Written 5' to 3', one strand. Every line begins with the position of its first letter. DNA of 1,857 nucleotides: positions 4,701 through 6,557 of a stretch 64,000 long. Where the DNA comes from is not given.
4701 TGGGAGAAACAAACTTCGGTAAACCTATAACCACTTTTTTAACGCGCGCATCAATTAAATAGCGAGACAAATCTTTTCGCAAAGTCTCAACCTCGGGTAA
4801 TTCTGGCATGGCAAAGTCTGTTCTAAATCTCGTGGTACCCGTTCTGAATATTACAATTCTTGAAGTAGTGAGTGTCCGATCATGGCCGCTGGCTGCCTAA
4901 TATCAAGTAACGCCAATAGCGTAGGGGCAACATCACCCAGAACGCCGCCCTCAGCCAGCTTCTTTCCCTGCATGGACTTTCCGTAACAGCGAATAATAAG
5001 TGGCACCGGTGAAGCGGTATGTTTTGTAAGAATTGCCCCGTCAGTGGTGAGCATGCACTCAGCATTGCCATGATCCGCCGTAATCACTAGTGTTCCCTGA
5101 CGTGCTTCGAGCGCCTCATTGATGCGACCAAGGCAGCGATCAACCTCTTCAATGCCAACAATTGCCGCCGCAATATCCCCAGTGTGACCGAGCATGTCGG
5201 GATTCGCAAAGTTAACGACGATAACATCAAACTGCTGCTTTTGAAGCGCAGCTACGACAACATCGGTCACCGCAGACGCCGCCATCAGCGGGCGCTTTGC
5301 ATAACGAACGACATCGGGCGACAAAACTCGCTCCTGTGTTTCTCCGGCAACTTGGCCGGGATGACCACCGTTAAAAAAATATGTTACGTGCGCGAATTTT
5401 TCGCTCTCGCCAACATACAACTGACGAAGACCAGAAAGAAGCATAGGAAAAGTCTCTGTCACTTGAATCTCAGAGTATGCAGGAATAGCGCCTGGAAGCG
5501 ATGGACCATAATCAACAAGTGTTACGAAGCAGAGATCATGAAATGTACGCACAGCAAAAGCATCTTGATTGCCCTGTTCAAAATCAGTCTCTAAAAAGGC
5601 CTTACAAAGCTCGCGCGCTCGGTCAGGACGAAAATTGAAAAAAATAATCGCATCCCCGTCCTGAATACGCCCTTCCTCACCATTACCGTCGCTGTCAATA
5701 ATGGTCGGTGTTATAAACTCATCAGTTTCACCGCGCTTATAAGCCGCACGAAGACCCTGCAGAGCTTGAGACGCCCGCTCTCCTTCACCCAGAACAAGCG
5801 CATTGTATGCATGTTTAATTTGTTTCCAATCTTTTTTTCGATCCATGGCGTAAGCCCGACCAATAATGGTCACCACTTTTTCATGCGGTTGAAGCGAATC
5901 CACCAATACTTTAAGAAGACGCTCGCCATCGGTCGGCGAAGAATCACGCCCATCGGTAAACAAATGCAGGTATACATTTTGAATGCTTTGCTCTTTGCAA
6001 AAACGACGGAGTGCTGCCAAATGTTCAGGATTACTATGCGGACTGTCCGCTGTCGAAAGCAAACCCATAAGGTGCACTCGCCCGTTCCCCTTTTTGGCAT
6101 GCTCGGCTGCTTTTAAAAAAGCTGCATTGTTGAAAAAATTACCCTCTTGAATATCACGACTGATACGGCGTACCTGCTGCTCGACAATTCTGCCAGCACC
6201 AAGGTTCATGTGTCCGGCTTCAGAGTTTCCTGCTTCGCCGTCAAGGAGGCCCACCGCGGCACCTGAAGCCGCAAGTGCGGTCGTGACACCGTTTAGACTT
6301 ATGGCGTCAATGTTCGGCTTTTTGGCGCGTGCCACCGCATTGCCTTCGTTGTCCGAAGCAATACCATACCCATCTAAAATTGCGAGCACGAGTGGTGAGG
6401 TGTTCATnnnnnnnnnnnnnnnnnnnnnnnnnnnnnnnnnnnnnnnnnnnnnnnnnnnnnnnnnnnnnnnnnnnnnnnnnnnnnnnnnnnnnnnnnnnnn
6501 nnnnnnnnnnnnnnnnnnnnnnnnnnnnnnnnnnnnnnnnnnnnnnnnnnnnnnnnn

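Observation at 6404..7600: Degenerate enolase paralog embedded in the glycolytic operon where tpiA would be expected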

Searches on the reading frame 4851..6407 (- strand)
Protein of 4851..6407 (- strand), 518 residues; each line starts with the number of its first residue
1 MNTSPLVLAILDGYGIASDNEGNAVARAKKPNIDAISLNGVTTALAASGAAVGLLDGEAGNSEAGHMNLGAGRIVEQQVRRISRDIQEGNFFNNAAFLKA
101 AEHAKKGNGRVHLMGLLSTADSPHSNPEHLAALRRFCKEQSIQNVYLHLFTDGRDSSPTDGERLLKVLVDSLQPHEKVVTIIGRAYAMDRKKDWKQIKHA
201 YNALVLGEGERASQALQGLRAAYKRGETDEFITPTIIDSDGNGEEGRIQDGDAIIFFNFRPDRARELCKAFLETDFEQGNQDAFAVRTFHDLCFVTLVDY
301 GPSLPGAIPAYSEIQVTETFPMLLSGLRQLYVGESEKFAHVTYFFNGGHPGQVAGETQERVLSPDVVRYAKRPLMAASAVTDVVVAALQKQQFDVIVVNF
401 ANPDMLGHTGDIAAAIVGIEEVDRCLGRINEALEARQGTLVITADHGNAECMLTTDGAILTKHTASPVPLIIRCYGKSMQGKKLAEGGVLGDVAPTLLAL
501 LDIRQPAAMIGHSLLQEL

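Call 3: search_protein_families(library=pfam, proteins=[window:4851-6407:-], max_evalue=1)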
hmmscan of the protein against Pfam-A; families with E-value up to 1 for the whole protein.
window:4851-6407:- (518 aa): 6 families
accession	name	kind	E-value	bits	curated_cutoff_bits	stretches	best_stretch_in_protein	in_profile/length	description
PF01676.23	Metalloenzyme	-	3.9e-68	230.1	24.3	1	5-503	2-250/252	Metalloenzyme superfamily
PF06415.18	iPGM_N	-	2.3e-65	220.6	27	1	82-300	1-215/217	BPG-independent PGAM N-terminus (iPGM_N)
PF01663.27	Phosphodiest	-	1.2e-06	28.9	23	1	380-451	144-224/342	Type I phosphodiesterase / nucleotide pyrophosphatase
PF00884.28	Sulfatase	-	0.029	14.1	25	1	418-503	209-301/301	Sulfatase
PF16347.10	SGSH_C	-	0.057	14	29.3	1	468-516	18-66/154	N-sulphoglucosamine sulphohydrolase, C-terminal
PF00245.25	Alk_phosphatase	-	0.12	11.8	24.4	1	381-449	244-314/423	Alkaline phosphatase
